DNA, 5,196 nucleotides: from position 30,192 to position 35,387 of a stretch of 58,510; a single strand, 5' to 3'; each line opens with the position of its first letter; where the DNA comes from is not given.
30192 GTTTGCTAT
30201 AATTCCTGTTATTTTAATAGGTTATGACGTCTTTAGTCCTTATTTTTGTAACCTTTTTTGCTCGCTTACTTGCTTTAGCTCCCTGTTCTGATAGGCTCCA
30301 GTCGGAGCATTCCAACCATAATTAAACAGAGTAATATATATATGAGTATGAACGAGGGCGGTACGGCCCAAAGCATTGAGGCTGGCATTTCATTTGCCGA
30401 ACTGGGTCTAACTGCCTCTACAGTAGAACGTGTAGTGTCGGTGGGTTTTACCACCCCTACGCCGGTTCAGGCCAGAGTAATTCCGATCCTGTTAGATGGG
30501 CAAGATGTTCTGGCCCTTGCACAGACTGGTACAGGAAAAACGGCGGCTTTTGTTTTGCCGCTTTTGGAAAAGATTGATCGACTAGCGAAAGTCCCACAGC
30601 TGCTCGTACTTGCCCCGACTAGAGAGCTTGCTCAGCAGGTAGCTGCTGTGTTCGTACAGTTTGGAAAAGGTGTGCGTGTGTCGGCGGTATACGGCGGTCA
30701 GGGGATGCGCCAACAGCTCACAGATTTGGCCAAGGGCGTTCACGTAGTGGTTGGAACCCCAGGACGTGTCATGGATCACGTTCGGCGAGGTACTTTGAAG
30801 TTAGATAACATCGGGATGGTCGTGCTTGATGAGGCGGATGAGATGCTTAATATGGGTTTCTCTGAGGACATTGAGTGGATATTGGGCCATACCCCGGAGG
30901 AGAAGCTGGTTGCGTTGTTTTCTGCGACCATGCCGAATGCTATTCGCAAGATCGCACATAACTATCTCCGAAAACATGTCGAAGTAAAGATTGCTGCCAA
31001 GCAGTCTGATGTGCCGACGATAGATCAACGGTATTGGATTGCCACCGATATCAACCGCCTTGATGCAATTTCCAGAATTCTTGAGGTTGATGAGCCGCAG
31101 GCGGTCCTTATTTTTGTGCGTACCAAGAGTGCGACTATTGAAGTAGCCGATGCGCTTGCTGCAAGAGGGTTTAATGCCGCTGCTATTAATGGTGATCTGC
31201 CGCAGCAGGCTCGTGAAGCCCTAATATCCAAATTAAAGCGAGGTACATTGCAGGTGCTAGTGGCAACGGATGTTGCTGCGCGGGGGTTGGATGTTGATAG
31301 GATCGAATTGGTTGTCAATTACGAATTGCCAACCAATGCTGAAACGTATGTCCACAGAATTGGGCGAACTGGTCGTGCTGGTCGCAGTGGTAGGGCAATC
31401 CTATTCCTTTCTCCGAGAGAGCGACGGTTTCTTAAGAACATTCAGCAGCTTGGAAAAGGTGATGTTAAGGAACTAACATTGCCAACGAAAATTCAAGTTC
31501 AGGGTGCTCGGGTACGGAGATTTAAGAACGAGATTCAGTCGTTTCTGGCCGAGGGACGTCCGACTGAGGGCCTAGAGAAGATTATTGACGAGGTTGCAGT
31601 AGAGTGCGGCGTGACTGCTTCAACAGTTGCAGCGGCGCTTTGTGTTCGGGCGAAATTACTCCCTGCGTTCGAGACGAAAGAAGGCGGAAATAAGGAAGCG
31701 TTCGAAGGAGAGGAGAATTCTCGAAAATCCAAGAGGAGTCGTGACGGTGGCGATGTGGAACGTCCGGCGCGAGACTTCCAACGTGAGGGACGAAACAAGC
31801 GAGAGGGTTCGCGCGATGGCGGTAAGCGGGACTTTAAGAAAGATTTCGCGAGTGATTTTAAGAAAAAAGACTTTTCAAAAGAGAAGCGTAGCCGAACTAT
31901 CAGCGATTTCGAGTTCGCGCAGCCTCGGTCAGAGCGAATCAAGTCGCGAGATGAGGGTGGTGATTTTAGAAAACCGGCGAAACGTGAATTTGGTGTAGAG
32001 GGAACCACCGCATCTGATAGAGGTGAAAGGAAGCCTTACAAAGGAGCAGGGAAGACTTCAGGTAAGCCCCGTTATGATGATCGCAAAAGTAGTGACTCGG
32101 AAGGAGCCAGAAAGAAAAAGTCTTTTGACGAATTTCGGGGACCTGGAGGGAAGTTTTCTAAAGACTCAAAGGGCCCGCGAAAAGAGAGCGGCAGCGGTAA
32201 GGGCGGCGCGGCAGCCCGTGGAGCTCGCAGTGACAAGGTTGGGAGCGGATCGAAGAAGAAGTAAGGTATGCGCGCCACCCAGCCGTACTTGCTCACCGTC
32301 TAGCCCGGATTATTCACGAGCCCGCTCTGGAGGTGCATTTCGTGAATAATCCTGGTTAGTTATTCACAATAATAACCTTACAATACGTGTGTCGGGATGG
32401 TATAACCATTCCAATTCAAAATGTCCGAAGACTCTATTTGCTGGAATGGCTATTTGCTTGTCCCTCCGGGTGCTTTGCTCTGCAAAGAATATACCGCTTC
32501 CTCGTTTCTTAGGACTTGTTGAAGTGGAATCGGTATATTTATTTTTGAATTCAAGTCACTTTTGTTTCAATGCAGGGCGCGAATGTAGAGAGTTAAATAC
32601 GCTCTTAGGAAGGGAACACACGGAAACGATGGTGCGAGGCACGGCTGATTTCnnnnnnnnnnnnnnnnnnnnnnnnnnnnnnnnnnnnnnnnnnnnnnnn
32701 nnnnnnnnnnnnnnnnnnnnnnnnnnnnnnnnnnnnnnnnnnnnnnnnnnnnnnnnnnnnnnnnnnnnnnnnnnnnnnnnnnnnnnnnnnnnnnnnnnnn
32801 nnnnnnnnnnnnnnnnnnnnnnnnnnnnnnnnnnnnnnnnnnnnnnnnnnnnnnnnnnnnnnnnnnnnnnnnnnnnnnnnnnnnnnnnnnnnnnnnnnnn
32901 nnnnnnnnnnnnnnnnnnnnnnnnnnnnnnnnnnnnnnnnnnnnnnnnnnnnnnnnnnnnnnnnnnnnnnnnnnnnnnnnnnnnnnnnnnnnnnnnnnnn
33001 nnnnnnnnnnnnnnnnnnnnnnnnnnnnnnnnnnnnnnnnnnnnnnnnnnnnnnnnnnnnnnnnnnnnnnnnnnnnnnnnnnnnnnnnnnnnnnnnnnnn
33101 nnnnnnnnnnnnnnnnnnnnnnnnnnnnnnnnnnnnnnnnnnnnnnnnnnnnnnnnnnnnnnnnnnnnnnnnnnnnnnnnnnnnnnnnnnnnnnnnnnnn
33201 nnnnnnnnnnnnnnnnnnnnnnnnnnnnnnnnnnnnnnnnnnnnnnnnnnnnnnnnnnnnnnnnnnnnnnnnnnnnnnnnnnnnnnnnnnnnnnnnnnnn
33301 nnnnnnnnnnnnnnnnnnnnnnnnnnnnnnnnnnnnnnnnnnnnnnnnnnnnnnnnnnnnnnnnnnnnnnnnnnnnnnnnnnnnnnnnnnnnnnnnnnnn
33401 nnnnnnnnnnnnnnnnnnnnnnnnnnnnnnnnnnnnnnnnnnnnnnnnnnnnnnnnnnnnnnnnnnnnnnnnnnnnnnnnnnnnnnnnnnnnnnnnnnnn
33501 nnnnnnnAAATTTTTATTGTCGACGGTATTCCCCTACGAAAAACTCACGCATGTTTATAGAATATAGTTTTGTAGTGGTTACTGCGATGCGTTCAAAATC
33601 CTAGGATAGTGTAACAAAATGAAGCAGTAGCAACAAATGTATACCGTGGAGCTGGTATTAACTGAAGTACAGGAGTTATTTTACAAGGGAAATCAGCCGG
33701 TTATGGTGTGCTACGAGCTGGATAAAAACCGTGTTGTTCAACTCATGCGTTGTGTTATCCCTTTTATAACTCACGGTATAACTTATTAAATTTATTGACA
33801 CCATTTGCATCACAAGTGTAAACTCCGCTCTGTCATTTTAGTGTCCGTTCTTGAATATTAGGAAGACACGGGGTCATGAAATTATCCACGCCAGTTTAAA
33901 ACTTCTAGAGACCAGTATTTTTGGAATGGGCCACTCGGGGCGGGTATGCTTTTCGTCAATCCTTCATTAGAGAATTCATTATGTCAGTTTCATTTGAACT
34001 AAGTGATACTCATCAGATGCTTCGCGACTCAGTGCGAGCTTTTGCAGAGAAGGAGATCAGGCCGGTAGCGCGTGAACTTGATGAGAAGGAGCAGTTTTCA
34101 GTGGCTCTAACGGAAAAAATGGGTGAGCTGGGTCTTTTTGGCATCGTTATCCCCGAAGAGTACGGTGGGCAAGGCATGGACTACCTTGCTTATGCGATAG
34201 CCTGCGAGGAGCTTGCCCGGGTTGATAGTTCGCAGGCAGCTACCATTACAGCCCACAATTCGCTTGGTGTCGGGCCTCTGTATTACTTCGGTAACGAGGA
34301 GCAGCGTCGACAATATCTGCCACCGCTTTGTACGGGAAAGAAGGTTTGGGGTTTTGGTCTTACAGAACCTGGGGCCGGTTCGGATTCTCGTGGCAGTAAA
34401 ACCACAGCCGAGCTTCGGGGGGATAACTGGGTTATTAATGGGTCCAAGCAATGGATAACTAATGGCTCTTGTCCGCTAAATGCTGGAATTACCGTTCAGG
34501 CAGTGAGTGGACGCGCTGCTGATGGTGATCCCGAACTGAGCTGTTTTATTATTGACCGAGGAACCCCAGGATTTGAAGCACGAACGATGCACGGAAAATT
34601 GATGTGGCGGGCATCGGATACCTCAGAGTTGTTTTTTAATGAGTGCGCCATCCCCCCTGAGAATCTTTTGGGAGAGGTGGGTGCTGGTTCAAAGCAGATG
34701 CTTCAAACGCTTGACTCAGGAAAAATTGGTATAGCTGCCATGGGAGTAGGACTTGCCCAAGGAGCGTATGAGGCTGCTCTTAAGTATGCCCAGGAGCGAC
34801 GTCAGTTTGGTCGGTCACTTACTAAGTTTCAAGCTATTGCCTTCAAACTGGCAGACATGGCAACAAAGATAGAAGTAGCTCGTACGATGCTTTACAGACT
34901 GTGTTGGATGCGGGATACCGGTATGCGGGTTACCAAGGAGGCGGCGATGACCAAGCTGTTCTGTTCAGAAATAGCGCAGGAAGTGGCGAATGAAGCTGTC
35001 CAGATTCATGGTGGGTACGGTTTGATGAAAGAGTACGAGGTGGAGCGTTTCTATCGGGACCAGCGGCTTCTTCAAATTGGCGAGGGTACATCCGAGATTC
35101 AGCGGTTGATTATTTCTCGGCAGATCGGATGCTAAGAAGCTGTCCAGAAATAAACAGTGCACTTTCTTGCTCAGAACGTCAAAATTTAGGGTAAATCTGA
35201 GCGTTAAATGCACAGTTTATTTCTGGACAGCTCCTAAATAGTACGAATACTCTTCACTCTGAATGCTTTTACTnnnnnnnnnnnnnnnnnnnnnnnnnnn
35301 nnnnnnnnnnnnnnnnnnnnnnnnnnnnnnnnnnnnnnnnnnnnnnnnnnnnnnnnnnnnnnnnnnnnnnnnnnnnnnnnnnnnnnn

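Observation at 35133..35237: Family E MITE inserted exactly on the TAA stop codon of ivd, with TAA duplicated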

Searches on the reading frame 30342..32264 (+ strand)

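Call 10: search_protein_families(library=ncbifam, proteins=[window:30342-32264:+])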
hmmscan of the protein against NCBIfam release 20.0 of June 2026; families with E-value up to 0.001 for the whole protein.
window:30342-32264:+ (640 aa): 43 families (the best 25 are shown)
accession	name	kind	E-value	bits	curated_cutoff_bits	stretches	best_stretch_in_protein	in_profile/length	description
NF008642.0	PRK11634.1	equivalog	9.3e-140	467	989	1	13-488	3-478/628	DEAD/DEAH family ATP-dependent RNA helicase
NF053631.1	RNA_helic_CshA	equivalog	1.1e-137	459.4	646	1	18-421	1-405/434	degradosome RNA helicase CshA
NF008744.0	PRK11776.1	equivalog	4.6e-118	394.7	524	1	17-386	5-376/460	ATP-dependent RNA helicase DbpA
NF053711.1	RNA_heli_RhlE1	exception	2.3e-93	313.4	750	1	17-372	2-364/434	RNA helicase RhlE1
NF053636.1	DDHlcsCsdAPsy1082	equivalog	7.5e-92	308.5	890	1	15-369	2-360/512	DEAD/DEAH box helicase CsdA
NF053710.1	RNA_heli_RhlE2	exception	2.4e-91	307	925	1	16-583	1-581/635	RNA helicase RhlE2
NF008394.0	PRK11192.1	equivalog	6.6e-90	302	507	1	17-372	4-367/441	ATP-dependent RNA helicase SrmB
NF007882.0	PRK10590.1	equivalog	9.9e-88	295.1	743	1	16-382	1-375/456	ATP-dependent RNA helicase RhlE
NF003419.0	PRK04837.1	equivalog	1.9e-84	283.8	588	1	17-355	10-359/424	ATP-dependent RNA helicase RhlB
NF002340.1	PRK01297.1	equivalog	9.8e-72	241.8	564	1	18-369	3-366/372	ATP-dependent RNA helicase RhlB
NF003390.0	PRK04537.1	equivalog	1.5e-69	235.6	732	1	16-367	9-372/572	ATP-dependent RNA helicase RhlB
TIGR01389.1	recQ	equivalog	3.1e-22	78.8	640.2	1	35-367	10-339/591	DNA helicase RecQ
NF008279.0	PRK11057.1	equivalog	3.4e-22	78.6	1015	1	34-367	21-351/608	ATP-dependent DNA helicase RecQ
NF010337.0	PRK13766.1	equivalog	1.2e-20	73.2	610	2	242-356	356-477/781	Hef nuclease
TIGR00614.1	recQ_fam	subfamily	7.5e-18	64.6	219.8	1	37-368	10-342/470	RecQ family ATP-dependent DNA helicase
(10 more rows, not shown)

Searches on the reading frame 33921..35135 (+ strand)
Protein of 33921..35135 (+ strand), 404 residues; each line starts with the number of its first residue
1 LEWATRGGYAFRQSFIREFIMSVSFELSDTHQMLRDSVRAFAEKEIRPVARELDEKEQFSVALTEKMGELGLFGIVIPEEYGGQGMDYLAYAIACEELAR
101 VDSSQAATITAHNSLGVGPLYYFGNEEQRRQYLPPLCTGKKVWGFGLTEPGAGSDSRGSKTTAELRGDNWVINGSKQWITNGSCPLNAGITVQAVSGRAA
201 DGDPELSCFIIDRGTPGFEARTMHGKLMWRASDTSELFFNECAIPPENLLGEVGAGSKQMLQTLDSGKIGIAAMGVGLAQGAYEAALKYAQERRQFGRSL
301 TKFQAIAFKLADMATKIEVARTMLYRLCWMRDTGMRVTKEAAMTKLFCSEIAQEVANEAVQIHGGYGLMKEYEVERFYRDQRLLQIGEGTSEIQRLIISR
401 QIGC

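Call 10: search_protein_families(library=ncbifam, proteins=[window:33921-35135:+])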
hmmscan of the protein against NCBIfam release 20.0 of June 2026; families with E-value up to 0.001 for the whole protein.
window:33921-35135:+ (404 aa): 23 families
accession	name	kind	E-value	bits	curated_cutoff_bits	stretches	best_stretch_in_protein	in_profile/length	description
NF042972.1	AcrlCoAredClosAcrC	equivalog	2.4e-119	398.4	640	1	24-402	2-376/378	acryloyl-CoA reductase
NF058590.1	AcCoDHFadEBacil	equivalog_domain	2.5e-98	330.1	600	1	25-400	19-408/586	acyl-CoA dehydrogenase FadE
NF045552.1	GlutCoADH_Des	equivalog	1.5e-92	310.8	470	1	24-399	2-376/387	glutaryl-CoA dehydrogenase Acd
NF043006.1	CyhCrbnylCoADH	equivalog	1.6e-85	287.4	650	1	30-402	7-375/380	cyclohexane-1-carbonyl-CoA dehydrogenase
NF042439.1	SulpropCoADesulf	equivalog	9.8e-73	245.1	600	1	36-401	2-369/379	3-sulfinopropanoyl-CoA desulfinase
NF008997.0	PRK12341.1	equivalog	5.8e-72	242.8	537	1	24-402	2-376/382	acyl-CoA dehydrogenase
NF053553.1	prodigi_MBC_PigA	equivalog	1.1e-69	235.4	500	1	24-403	2-380/381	prodigiosin MBC biosynthesis dehydrogenase PigA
NF045652.1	ProlPCPDhRedW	equivalog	5.1e-69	232.9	650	1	32-403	5-374/376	L-prolyl-[peptidyl-carrier protein] dehydrogenase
NF002885.1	PRK03354.1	equivalog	3.1e-61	207.5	540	1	24-402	2-373/378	crotonobetainyl-CoA dehydrogenase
NF052270.1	Staph_DH_FadE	equivalog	1.6e-59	201.6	600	1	17-402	11-393/400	acyl-CoA dehydrogenase FadE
TIGR03207.1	cyc_hxne_CoA_dh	equivalog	1.8e-59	201.4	575.35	1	27-401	1-370/372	cyclohexanecarboxyl-CoA dehydrogenase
NF007000.1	PRK09463.1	subfamily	1.4e-37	129.5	600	1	37-370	46-400/726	acyl-CoA dehydrogenase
NF009586.0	PRK13026.1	subfamily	1e-31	110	608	1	59-369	109-434/777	acyl-CoA dehydrogenase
TIGR03203.1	pimD_small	equivalog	7.3e-28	97.7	652.7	1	25-385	2-359/378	pimeloyl-CoA dehydrogenase small subunit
TIGR03204.1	pimC_large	equivalog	4e-27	95.1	623.85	1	29-364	6-340/395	pimeloyl-CoA dehydrogenase large subunit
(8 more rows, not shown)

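Call 11: find_related_loci(query=window:33921-35132:+, collection=genome_contigs, flank=4000)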
Query window:33921-35132:+ (404 aa) in genome_contigs; peptide patterns used: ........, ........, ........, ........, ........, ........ (x = any residue, [..] = any of these).
599 stretches matched a pattern (row limit reached: there are more); 582 encode a relative of the query (tblastn E <= 1e-3); the best 80 are kept; 80 distinct loci.
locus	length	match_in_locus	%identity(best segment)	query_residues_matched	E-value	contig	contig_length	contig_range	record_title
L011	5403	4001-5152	70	21-404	0e+0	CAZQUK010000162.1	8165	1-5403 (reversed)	MAG TPA_asm: uncultured Oligoflexia bacterium isolate SRP062349_co3_121 genome assembly, contig: NODE_4508_length_8165_c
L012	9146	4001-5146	71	23-404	0e+0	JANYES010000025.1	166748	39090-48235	MAG: Alphaproteobacteria bacterium isolate 338R_metabinner_4 338R_k141_734196, whole genome shotgun sequence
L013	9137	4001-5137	70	23-402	0e+0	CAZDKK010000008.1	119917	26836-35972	MAG TPA_asm: uncultured bacterium isolate binchicken_co66_46 genome assembly, contig: NODE_261_length_119917_cov_10.6301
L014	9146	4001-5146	69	22-404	0e+0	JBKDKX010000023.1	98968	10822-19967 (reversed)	MAG: Alphaproteobacteria bacterium isolate samp_2119_metabat2_316 samp_2119_1367339, whole genome shotgun sequence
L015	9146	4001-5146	68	22-404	0e+0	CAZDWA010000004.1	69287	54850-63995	MAG TPA_asm: uncultured Lentimicrobiaceae bacterium isolate SRP294416_co3_794 genome assembly, contig: NODE_265_length_6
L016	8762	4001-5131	67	27-404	0e+0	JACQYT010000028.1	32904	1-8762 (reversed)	MAG: Elusimicrobia bacterium isolate NC_groundwater_1548_Pr4_S-0.65um_54_32 SR1-18-Sp65_coassembly_scaffold_7254, whole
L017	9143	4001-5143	67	21-402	0e+0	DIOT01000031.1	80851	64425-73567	MAG TPA_asm: Bacteroidales bacterium UBA5507 UBA5507_contig_472, whole genome shotgun sequence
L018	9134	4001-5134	68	25-403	0e+0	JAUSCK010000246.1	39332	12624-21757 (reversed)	MAG: Elusimicrobiota bacterium isolate E14_concoct.bin.112_sub E14_k141_874415, whole genome shotgun sequence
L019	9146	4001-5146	69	22-404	0e+0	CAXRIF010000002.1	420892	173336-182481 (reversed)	MAG: Rickettsiales bacterium isolate YZ12B_2.110 genome assembly, contig: k141_1159650, whole genome shotgun sequence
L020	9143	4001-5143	66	23-404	4e-180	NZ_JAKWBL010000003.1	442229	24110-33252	Niabella ginsengisoli strain GR10-1 utg000003l, whole genome shotgun sequence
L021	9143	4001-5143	66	22-403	4e-178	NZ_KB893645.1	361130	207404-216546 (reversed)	Niabella aurantiaca DSM 17617 B160DRAFT_scaffold_5.6, whole genome shotgun sequence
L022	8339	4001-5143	66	23-404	3e-178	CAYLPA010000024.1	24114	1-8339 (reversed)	MAG TPA_asm: uncultured Saprospiraceae bacterium isolate SRP191223_co2_70 genome assembly, contig: NODE_938_length_24114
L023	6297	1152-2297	66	22-404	2e-178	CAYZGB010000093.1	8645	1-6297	MAG TPA_asm: uncultured Melioribacter sp. isolate SRP163575_co1_339 genome assembly, contig: NODE_17867_length_8645_cov_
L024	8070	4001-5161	65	17-404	2e-178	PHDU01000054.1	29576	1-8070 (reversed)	MAG: Bacteroidetes bacterium HGW-Bacteroidetes-1 bjp_ig2103_scaffold_1155, whole genome shotgun sequence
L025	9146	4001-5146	64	23-404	1e-177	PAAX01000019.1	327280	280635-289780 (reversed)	MAG: Ignavibacteriae bacterium isolate NAT134 MHASMcontig_933787, whole genome shotgun sequence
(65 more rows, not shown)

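Call 15: find_encoding_contigs(protein=window:33921-35135:+, flank=6000, max_places=10)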
Protein window:33921-35135:+ (404 aa): no gene with exactly this product is on record in the collection.

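Call 23: search_protein_families(library=pfam, proteins=[window:33921-35135:+])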
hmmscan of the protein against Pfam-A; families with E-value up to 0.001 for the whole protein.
window:33921-35135:+ (404 aa): 4 families
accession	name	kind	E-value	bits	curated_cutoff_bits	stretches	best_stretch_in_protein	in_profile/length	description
PF00441.29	Acyl-CoA_dh_1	-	1.1e-50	172.1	22.4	1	254-402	1-149/150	Acyl-CoA dehydrogenase, C-terminal domain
PF02771.21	Acyl-CoA_dh_N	-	2.8e-43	147.3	22.9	1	28-140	1-113/113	Acyl-CoA dehydrogenase, N-terminal domain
PF08028.16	Acyl-CoA_dh_2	-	3.6e-22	79.5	22.7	1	269-386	1-128/134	Acyl-CoA dehydrogenase, C-terminal domain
PF02770.24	Acyl-CoA_dh_M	-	5e-20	71.9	33.3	1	145-242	2-97/97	Acyl-CoA dehydrogenase, middle domain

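Call 26: find_encoding_contigs(protein=window:33981-35135:+, flank=10000, max_places=10)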
Protein window:33981-35135:+ (384 aa): 5 contigs read that carry it; 5 places shown.
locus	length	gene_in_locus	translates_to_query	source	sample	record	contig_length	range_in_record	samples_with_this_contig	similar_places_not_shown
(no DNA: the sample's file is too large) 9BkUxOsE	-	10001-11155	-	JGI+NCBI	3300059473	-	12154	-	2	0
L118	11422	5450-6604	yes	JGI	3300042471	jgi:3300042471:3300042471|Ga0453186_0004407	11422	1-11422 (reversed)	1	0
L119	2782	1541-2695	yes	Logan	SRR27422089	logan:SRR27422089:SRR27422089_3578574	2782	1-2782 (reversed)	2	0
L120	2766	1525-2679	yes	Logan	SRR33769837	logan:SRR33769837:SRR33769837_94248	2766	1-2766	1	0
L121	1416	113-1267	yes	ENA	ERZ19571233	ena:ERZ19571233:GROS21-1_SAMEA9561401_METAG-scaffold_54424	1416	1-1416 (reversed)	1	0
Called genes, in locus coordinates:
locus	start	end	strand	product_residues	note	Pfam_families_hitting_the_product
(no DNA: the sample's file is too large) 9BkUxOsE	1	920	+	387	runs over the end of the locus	PF01266:DAO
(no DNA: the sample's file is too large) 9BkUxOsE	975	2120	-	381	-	PF13173:AAA_14, PF13635:DUF4143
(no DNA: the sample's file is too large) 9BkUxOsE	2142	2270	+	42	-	-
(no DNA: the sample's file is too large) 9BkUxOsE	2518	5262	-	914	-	PF00690:Cation_ATPase_N, PF00122:E1-E2_ATPase, PF00702:Hydrolase, PF13246:Cation_ATPase, PF12710:HAD, PF08282:Hydrolase_3 (faint), PF00689:Cation_ATPase_C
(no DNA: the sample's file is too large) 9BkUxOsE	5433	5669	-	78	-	-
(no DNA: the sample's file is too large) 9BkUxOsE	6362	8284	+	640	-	PF00270:DEAD, PF04851:ResIII (weak), PF00271:Helicase_C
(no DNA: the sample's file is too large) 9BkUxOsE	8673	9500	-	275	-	PF00753:Lactamase_B, PF23023:Anti-Pycsar_Apyc1 (faint)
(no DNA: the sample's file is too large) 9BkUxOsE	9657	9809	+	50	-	-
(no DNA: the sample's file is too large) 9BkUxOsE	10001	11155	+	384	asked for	PF02771:Acyl-CoA_dh_N, PF02770:Acyl-CoA_dh_M, PF00441:Acyl-CoA_dh_1, PF08028:Acyl-CoA_dh_2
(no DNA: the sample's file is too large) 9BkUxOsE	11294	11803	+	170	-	?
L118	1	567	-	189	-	?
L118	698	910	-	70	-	-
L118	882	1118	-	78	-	-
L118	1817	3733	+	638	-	PF00270:DEAD, PF04851:ResIII (weak), PF00271:Helicase_C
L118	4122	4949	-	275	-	PF00753:Lactamase_B, PF23023:Anti-Pycsar_Apyc1 (faint)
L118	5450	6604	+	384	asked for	PF02771:Acyl-CoA_dh_N, PF02770:Acyl-CoA_dh_M, PF00441:Acyl-CoA_dh_1, PF08028:Acyl-CoA_dh_2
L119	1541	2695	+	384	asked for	PF02771:Acyl-CoA_dh_N, PF02770:Acyl-CoA_dh_M, PF00441:Acyl-CoA_dh_1, PF08028:Acyl-CoA_dh_2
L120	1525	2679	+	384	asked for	PF02771:Acyl-CoA_dh_N, PF02770:Acyl-CoA_dh_M, PF00441:Acyl-CoA_dh_1, PF08028:Acyl-CoA_dh_2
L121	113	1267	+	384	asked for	PF02771:Acyl-CoA_dh_N, PF02770:Acyl-CoA_dh_M, PF00441:Acyl-CoA_dh_1, PF08028:Acyl-CoA_dh_2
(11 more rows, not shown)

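Call 42: search_solved_structures(query=window:33981-35132:+, max_evalue=1e-60)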
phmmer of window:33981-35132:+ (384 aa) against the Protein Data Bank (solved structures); distinct sequences matched with E-value up to 1e-60: 55.
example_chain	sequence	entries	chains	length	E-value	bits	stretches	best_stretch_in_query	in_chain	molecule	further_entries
7szv_A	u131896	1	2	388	2.3e-115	388.9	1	8-383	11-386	Acyl-CoA dehydrogenase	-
5ol2_C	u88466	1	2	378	8.8e-112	377.1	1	9-381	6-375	Acyl-CoA dehydrogenase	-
4l1f_A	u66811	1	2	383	2.1e-107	362.7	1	4-381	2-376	Acyl-CoA dehydrogenase domain protein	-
1jqi_A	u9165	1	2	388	1e-106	360.5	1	4-380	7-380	short chain acyl-CoA dehydrogenase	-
2vig_A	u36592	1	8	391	6.8e-103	347.9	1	4-380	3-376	SHORT-CHAIN SPECIFIC ACYL-COA DEHYDROGENASE,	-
7y0a_A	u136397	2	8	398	1.2e-102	347.1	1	4-380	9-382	Short-chain specific acyl-CoA dehydrogenase, mitochondrial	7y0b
8sgs_A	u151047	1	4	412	1.4e-102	346.9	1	4-380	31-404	Short-chain specific acyl-CoA dehydrogenase, mitochondrial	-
4u83_A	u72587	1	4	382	3.2e-101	342.4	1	7-380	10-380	Acyl-CoA dehydrogenase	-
4m9a_A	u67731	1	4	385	3.5e-101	342.3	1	9-382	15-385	Acyl-CoA dehydrogenase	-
4n5f_A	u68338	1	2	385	1.4e-100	340.2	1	9-382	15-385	Putative acyl-CoA dehydrogenase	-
5lnx_A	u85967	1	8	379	7.9e-97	327.9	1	10-381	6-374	Acyl-CoA dehydrogenase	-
6fah_C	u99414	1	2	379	4.4e-96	325.5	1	8-380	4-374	Caffeyl-CoA reductase-Etf complex subunit CarC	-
9w60_A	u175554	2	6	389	2.9e-93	316.2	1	4-380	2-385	Butyryl CoA dehydrogenase apo protein | Butyryl CoA Dehydrogenase with FAD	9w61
1ukw_A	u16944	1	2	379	1.4e-92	314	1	4-382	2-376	acyl-CoA dehydrogenase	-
3pfd_A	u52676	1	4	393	1.1e-88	301.1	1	5-381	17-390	Acyl-CoA dehydrogenase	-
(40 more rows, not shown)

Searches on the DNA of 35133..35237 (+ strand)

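Call 82: search_dna_similar(query=window:35133-35237:+, collection=plasmids, mode=distant, max_evalue=0.01, max_rows=10)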
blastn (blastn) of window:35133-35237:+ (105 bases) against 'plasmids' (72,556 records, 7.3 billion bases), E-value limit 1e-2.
No match.
